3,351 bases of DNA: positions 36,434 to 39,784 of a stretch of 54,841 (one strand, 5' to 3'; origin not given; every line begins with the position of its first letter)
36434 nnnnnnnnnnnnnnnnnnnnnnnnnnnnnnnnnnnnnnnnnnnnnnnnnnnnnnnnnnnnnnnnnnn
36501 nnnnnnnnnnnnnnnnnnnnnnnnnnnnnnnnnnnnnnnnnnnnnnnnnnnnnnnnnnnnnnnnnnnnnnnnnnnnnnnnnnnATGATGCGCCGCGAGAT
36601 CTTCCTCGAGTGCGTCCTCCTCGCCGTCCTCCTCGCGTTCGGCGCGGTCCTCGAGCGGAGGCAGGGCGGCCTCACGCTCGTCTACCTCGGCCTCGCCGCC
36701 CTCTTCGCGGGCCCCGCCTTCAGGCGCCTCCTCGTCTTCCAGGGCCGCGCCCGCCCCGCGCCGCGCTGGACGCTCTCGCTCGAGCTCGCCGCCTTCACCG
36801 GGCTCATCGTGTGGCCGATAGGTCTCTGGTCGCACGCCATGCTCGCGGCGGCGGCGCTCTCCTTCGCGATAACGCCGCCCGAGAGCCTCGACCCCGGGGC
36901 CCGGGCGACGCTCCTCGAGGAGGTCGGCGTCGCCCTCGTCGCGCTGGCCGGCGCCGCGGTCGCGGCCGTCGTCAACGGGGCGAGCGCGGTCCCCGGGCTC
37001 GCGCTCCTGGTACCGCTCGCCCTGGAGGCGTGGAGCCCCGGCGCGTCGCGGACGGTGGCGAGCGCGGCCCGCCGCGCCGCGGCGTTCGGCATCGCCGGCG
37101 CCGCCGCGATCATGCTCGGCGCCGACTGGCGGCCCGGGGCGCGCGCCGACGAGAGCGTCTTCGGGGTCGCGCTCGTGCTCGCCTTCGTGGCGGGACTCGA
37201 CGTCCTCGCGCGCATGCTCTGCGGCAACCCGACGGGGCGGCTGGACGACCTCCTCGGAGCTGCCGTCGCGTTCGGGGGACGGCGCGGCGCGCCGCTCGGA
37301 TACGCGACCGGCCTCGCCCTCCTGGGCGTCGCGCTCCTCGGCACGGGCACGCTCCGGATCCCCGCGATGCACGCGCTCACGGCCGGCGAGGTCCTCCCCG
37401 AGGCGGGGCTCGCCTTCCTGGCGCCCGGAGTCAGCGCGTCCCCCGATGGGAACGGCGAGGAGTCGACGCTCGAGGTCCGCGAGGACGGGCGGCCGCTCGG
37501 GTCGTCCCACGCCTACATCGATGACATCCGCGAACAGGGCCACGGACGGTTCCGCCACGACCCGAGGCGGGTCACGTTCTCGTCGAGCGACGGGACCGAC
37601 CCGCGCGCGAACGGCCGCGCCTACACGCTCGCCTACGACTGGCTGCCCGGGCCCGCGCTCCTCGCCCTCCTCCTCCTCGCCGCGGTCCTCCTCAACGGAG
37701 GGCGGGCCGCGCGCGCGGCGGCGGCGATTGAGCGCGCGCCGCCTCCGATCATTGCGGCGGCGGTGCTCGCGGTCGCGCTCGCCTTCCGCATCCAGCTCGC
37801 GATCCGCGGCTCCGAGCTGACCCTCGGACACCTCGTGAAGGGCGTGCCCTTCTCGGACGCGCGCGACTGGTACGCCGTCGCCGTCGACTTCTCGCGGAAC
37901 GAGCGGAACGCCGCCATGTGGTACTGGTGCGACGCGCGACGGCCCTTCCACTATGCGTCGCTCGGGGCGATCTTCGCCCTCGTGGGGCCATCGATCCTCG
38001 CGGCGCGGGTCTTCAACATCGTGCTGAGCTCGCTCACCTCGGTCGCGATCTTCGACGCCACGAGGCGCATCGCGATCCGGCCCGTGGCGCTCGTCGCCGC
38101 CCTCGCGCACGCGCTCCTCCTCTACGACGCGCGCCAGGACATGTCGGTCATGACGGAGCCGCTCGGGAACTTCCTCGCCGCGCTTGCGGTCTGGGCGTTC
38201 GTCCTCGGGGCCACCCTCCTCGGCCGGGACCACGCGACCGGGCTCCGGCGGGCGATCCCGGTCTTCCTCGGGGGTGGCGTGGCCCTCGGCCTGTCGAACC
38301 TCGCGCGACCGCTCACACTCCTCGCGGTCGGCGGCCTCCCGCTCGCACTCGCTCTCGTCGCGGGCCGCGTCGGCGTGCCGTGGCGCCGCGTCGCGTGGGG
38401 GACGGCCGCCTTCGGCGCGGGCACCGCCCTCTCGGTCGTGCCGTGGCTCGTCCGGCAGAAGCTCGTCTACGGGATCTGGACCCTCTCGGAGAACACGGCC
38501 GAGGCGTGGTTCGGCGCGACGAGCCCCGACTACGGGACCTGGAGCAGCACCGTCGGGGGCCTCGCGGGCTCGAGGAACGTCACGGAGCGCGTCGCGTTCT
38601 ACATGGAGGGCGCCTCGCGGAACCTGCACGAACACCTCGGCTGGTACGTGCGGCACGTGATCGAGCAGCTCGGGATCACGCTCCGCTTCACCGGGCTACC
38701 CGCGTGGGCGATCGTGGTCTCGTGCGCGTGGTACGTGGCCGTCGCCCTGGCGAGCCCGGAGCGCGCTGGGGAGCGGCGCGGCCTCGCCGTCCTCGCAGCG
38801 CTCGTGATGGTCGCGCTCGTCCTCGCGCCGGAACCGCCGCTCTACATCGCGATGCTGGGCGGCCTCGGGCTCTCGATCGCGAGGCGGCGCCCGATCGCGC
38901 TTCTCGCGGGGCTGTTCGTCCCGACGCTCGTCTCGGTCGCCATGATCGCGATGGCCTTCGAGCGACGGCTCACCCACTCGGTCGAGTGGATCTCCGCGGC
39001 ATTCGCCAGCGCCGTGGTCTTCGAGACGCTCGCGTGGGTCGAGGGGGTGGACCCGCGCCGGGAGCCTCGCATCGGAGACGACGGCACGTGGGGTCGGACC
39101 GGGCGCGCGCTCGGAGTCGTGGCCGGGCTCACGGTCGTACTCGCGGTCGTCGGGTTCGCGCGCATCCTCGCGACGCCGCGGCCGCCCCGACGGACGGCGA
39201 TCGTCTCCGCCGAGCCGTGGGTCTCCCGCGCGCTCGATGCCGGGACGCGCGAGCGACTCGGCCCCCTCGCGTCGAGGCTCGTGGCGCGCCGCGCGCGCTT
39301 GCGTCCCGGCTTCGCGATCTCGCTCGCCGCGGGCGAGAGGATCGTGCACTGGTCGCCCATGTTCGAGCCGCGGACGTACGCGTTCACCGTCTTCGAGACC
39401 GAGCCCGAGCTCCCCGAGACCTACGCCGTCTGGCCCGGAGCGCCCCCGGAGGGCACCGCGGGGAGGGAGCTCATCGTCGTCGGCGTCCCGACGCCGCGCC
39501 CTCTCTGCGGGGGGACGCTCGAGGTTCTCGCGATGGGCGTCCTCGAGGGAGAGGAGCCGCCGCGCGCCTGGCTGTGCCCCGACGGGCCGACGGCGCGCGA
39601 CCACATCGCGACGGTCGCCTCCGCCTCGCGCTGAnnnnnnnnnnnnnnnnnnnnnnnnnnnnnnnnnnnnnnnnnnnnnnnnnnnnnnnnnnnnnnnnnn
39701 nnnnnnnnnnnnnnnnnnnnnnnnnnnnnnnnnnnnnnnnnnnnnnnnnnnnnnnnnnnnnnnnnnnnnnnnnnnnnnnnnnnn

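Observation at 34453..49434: Candidate new module: one N-terminal membrane domain shared by two ~1017-aa GT-C-like proteins and two ~600-aa SGNH proteins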

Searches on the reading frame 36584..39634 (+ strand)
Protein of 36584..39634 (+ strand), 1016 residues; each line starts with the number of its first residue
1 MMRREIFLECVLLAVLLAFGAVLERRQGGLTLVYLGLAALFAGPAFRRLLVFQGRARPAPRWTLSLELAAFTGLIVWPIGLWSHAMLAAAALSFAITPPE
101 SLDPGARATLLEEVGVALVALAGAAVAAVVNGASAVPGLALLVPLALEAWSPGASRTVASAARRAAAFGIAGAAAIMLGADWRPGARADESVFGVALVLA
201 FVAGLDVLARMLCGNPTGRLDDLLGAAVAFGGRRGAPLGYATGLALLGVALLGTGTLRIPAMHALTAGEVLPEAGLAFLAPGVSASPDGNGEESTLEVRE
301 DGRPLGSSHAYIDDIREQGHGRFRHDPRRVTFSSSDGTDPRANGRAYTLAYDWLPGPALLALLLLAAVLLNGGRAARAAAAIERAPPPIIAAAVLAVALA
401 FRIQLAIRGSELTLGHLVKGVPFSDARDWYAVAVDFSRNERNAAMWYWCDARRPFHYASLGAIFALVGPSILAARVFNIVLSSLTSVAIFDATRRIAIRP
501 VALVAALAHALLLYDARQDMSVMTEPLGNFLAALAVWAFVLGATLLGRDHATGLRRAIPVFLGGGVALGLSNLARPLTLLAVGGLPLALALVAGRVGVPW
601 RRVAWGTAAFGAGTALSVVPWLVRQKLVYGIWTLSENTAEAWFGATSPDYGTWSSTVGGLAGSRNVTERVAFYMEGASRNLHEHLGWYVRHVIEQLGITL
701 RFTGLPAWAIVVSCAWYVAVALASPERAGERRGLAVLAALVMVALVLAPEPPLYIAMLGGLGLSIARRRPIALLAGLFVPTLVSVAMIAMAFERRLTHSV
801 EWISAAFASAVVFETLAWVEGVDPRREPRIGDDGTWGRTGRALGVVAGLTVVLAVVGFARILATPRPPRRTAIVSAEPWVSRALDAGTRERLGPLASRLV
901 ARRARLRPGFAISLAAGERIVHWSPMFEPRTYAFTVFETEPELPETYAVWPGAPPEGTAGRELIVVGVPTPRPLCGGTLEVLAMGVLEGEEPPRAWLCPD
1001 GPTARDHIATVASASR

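Call 9: search_protein_families(library=pfam, proteins=[window:36584-39634:+], max_evalue=1)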
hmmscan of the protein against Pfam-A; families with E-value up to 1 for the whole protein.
window:36584-39634:+ (1016 aa): 1 family
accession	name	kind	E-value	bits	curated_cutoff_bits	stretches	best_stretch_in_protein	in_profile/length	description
PF13231.12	PMT_2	-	0.0023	18.6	26.1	1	454-610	4-148/160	Dolichyl-phosphate-mannose-protein mannosyltransferase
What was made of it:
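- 36584..39634 (+): G1, 1016 aa. It contains the N-module (residues 1-259), a small beta-rich domain (about 259-353), a GT-C-like polytopic membrane domain (about 355-865) and a C-terminal alpha/beta domain (about 870-1016). PMT_2 at 18.6 bits, below threshold (call 9).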

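Call 18: find_homologous_proteins(query=window:36584-39634:+)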
Query window:36584-39634:+ (1016 aa): 4 proteins with E <= 0.001 among 8000 candidates.
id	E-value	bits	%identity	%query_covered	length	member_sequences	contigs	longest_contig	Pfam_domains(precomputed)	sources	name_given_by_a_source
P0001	0.0e+0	2191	100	100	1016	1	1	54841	-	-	-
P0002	0.0e+0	1082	55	100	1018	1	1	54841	-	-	-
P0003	7.4e-13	66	40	14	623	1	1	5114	PF13472.13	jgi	jgi:hypothetical protein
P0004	1.1e-4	39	47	6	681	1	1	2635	-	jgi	jgi:hypothetical protein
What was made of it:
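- The database hit P0003 has E 7e-13 among 5.8 billion sequences (call 18).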

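Call 56: search_protein_families(library=ncbifam, proteins=[window:36584-39634:+, P0004], max_evalue=0.1)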
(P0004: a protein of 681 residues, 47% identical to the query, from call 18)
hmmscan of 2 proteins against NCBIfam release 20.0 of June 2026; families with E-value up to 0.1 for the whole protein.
window:36584-39634:+ (1016 aa): 1 family
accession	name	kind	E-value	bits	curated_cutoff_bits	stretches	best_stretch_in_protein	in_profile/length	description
NF041838.1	rnfD_Methano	equivalog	0.033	13.5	400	0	729-800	70-141/285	Rnf electron transport complex subunit RnfD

P0004 (681 aa): 0 families

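Call 75: predict_structure(alignment_id=A7)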
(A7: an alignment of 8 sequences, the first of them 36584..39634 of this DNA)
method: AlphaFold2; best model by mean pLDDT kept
length: 1016 residues; sequences in the alignment: 8
mean_pLDDT: 51.9   pTM: 0.42
mean pLDDT of the five models: 51.9, 49.7, 48.3, 47.7, 47.2
residues with pLDDT >= 90: 12; 70-90: 217; 50-70: 265; < 50: 522
segments of 3 or more residues with pLDDT < 50: 75-82, 180-195, 207-259, 284-294, 353-453, 468-472, 490-524, 577-583, 629-631, 635-844, 865-876, 908-947, 972-976, 1010-1016
pLDDT, mean of each block of 10 residues (from residue 1): 69 70 56 66 79 75 62 47 57 62 72 81 73 61 67 74 79 65 36 48 49 36 35 37 38 39 82 89 45 62 77 81 76 90 88 46 39 37 41 43 34 26 25 25 28 51 53 52 53 39 41 33 50 66 70 78 77 54 52 59 78 77 60 44 29 29 29 26 30 26 28 37 37 41 36 39 40 39 34 33 44 46 43 39 50 59 42 47 73 66 55 29 24 24 40 62 72 53 75 71 51 40
secondary structure, 60 per line:
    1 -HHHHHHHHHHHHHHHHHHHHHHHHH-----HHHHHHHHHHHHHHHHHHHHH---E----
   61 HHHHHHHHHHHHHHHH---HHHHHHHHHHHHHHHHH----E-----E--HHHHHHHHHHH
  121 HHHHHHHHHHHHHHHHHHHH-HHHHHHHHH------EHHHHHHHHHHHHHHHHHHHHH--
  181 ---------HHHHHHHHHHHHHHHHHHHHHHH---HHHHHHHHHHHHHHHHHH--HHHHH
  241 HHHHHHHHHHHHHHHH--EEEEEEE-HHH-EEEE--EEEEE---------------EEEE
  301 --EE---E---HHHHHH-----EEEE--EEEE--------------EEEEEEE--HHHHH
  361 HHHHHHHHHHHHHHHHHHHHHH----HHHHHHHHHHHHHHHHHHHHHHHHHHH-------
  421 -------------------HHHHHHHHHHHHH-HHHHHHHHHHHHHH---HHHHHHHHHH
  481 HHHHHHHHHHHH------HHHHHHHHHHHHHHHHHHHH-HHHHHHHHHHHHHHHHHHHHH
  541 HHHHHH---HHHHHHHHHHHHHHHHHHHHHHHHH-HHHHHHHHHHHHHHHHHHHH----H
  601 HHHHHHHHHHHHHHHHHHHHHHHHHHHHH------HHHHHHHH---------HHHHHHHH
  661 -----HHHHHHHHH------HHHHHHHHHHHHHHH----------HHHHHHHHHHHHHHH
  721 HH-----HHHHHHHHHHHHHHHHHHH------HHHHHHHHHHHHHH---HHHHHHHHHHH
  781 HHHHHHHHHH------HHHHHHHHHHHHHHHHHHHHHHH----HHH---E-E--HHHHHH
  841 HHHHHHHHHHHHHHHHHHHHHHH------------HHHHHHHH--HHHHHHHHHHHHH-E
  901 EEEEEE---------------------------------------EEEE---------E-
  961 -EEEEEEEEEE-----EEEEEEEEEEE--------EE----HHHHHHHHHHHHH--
elements in order (helices of 4 or more, strands of 3 or more residues): H2-26 H32-52 H61-76 H80-96 H110-140 H142-150 H158-178 H190-212 H216-233 H236-256 E259-265 E271-274 E277-281 E297-300 H312-317 E323-326 E329-332 E347-353 H356-382 H387-413 H440-452 H454-467 H471-492 H499-518 H520-546 H550-574 H576-595 H600-629 H636-643 H653-660 H666-674 H681-695 H706-722 H728-746 H753-766 H770-790 H797-819 H835-863 H876-883 H886-898 E900-906 E946-949 E962-971 E977-987 H1002-1014
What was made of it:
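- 36584..39634 (+): AF2 secondary structure (call 75).
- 37358..37642 (+): Small beta-rich domain of G1 with the motifs EDGxPL, GxGR(Y/F) and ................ It is inferred to face the periplasm. Beta strands in most of this region with pLDDT about 75-90, apart from a dip at about 280-300 (call 75).
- On GT-C glycosyltransferases (G1, G2, G0): The G1 model has pLDDT 52 and pTM 0.42 (call 75).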

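Call 79: fold_search(model_id=the predicted structure, library=pdb)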
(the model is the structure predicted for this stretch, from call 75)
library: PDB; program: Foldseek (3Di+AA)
matches with E <= 10: 403; with E <= 0.001: 0
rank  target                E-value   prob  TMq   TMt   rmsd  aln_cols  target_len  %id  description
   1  7wsm_A                6.5e-03  0.54  0.08  0.15  28.4       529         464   12  Cryo-EM structure of human glucose transporter GLUT4 bound to cytochalasin B in lipid nanodiscs (released 2022-05-18)
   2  7zc2                  9.5e-03  0.38  0.08  0.14  28.1       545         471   13  Dipeptide and tripeptide Permease C (DtpC) (released 2022-07-06)
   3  7crz                  1.4e-02  0.41  0.09  0.14  28.1       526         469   11  Crystal structure of human glucose transporter GLUT3 bound with C3361 (released 2021-01-13)
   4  6m20_A                1.4e-02  0.28  0.08  0.13  28.5       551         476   12  Crystal structure of Plasmodium falciparum hexose transporter PfHT1 bound with glucose (released 2020-09-09)
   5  4yb9                  1.9e-02  0.35  0.09  0.17  26.7       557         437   10  Crystal structure of the Bovine Fructose transporter GLUT5 in an open inward-facing conformation (released 2015-10-14)
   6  7c77_B                2.0e-02  0.30  0.08  0.13  28.9       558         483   11  Cryo-EM structure of mouse TLR3 in complex with UNC93B1 (released 2021-01-06)
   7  9okh                  2.0e-02  0.25  0.08  0.14  29.4       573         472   10  Cryo-EM structure of human SV2A in complex with UCBJ (released 2025-12-10)
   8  5eqg                  2.1e-02  0.54  0.09  0.18  26.8       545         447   11  Human GLUT1 in complex with inhibitor (2~{S})-3-(4-fluorophenyl)-2-[2-(3-hydroxyphenyl)ethanoylamino]-~{N}-[(1~{S})-1-ph (released 2016-04-13)
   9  9hkk_A                2.5e-02  0.21  0.08  0.12  27.9       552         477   12  Structure of the malarial hexose transporter 1 (PfHT1) in complex with 2,5-anhydro-D-mannitol. (released 2025-12-17)
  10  8b6l_I                2.6e-02  0.94  0.15  0.20  21.6       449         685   13  Subtomogram average of the human Sec61-TRAP-OSTA-translocon (released 2022-12-07)
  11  6m20_B                2.6e-02  0.25  0.08  0.14  28.0       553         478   11  Crystal structure of Plasmodium falciparum hexose transporter PfHT1 bound with glucose (released 2020-09-09)
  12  6rw3_C                2.8e-02  0.21  0.08  0.12  28.1       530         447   11  The molecular basis for sugar import in malaria parasites. (released 2020-01-29)
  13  6ei3                  2.9e-02  0.28  0.09  0.15  28.2       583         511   13  Crystal structure of auto inhibited POT family peptide transporter (released 2017-11-22)
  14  7c76_B                3.0e-02  0.30  0.09  0.15  29.0       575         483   11  Cryo-EM structure of human TLR3 in complex with UNC93B1 (released 2021-01-06)
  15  8wlk                  3.0e-02  0.20  0.07  0.13  26.8       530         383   10  Cryo-EM structure of human VMAT2 in presence of Tetrabenazine, determined in an outward-facing conformation (released 2024-06-12)
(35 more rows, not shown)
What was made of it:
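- On GT-C glycosyltransferases (G1, G2, G0): STT3A (E 0.026) and EmbA/B (E 0.23) appear among transporter hits (call 79).
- Tried and rejected: An 8-sequence alignment gave pLDDT 52, too poor for a fold test (calls 75, 79).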

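Call 90: search_protein_families(library=pfam, proteins=[P0004], max_evalue=5)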
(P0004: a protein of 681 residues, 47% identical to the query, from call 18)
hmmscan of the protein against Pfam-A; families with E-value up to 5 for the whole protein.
P0004 (681 aa): 0 families

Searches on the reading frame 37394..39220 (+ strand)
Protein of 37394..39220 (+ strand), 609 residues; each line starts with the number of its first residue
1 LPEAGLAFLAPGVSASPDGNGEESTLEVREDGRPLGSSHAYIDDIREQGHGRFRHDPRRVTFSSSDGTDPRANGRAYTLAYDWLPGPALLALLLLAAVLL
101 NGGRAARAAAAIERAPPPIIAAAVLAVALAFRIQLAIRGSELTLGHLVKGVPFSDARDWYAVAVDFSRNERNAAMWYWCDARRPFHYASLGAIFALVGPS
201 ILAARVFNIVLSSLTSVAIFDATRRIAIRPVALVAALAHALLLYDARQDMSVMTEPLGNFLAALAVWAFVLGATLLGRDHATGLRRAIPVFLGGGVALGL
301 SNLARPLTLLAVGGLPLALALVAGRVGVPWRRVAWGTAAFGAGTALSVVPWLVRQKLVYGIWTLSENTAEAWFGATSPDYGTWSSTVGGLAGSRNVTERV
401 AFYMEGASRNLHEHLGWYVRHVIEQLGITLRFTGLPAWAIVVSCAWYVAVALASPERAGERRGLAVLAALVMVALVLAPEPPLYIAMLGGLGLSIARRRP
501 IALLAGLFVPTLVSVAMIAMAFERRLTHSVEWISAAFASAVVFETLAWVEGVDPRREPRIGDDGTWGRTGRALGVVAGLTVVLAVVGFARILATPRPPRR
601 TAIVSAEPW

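Call 55: search_solved_structures(query=A6, max_evalue=10)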
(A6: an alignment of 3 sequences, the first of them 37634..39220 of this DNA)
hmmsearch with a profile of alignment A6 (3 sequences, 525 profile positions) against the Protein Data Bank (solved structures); distinct sequences matched with E-value up to 10: 0.

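Call 78: search_protein_families(library=pfam, alignment_id=A8, max_evalue=1)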
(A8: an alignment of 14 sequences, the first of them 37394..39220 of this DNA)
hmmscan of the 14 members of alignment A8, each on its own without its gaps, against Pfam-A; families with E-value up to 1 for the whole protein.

A. member 1, window:37394-39220:+ (609 aa): 1 family
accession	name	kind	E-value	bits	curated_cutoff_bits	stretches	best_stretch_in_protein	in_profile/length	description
PF13231.12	PMT_2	-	0.001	19.8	26.1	1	184-341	4-149/160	Dolichyl-phosphate-mannose-protein mannosyltransferase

B. families by the number of members that match (of 14 scanned): 1 family
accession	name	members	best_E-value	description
PF13231.12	PMT_2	3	0.00016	Dolichyl-phosphate-mannose-protein mannosyltransferase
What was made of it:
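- Closest known: PMT_2. Different: Scores are 18.6-22 bits, below the 26.1-bit cut-off, and only 3 of 14 relatives hit at all (call 78).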

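Call 80: search_solved_structures(query=A8, max_evalue=10)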
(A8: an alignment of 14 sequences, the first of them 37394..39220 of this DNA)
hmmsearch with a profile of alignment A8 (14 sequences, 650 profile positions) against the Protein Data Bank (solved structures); distinct sequences matched with E-value up to 10: 0.

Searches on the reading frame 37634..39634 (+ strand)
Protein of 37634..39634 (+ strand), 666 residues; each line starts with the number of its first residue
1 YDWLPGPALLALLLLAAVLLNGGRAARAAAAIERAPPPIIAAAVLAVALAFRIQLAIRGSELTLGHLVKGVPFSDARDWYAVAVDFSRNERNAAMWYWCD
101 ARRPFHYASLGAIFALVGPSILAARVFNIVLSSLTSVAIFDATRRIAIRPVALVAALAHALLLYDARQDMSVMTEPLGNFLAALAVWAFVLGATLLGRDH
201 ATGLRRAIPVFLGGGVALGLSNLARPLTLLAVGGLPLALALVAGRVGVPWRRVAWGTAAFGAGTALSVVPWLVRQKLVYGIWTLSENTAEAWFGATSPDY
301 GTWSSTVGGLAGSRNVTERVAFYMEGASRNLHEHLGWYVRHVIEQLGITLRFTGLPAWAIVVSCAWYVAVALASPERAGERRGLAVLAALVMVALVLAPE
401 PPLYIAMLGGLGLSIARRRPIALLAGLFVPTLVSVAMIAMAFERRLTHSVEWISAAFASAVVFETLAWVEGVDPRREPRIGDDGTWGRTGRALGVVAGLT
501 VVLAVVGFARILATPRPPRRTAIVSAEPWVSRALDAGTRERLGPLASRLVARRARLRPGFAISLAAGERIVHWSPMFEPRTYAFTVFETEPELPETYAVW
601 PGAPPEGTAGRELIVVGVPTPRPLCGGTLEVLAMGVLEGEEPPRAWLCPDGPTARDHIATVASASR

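Call 38: search_solved_structures(query=window:37634-39634:+, max_evalue=10)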
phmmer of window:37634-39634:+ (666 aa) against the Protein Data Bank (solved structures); distinct sequences matched with E-value up to 10: 1.
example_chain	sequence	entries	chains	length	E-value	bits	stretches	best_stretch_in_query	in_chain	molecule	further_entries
1jdl_A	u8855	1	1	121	1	11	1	538-575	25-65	CYTOCHROME C2, ISO-2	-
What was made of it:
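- Closest known: PMT_2. Different: There is no hit to PDB sequences (calls 38, 55, 80).
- Tried and rejected: Nothing at E <= 10 apart from one chance cytochrome c2 match at E = 1 (calls 38, 55, 80).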
